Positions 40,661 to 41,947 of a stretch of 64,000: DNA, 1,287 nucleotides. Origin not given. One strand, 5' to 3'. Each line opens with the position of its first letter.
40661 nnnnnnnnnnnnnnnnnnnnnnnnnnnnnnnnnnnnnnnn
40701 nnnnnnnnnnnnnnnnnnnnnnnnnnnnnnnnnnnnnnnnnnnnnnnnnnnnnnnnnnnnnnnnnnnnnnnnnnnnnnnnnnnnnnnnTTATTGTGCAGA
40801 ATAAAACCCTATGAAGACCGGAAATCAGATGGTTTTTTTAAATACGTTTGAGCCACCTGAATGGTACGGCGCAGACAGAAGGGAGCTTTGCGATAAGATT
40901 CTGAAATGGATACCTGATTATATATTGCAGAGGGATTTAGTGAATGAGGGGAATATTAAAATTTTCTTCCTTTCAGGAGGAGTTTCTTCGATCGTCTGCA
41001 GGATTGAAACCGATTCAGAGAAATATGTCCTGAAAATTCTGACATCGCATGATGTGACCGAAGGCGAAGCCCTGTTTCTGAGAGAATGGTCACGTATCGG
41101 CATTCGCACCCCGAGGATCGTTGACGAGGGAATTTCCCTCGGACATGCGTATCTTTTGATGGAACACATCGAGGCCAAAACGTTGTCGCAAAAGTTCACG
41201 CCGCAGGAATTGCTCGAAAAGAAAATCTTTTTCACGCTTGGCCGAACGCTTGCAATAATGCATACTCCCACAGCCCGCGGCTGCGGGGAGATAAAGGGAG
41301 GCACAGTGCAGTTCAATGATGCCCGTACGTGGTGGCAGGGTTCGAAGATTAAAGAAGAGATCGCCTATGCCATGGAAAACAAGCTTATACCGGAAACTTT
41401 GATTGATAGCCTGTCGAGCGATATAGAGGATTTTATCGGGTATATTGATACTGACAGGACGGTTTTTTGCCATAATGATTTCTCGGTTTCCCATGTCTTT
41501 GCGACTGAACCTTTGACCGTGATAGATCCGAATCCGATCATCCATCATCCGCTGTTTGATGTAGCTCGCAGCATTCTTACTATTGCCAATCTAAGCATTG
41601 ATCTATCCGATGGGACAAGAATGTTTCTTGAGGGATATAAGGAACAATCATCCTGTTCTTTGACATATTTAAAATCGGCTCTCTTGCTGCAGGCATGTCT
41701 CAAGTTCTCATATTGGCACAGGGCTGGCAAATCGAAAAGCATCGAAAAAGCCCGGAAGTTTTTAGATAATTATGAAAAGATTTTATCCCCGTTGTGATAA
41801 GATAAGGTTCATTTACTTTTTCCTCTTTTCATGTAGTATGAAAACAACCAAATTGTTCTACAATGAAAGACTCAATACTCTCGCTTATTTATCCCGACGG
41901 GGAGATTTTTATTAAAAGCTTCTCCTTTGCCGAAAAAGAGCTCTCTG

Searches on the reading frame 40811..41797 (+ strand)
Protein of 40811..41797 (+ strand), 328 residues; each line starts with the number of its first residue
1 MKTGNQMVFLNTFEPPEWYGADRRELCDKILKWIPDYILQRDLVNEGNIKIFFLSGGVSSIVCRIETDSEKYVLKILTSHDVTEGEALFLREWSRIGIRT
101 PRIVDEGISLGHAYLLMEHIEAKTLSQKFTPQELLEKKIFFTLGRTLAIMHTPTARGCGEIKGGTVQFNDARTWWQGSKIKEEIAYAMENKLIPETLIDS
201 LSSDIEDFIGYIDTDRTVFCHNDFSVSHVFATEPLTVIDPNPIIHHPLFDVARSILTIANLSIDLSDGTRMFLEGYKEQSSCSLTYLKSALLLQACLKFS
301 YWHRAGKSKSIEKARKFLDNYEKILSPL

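Call 67: search_protein_families(library=pfam, proteins=[window:40811-41797:+], max_evalue=0.001)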
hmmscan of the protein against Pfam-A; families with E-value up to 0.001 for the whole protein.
window:40811-41797:+ (328 aa): 2 families
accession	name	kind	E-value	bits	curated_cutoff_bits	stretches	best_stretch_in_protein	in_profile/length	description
PF01636.29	APH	-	1.9e-10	41.3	23.2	1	54-255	5-210/239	Phosphotransferase enzyme family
PF01633.27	Choline_kinase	-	0.00025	20.9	29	1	126-239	75-187/300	Choline/ethanolamine kinase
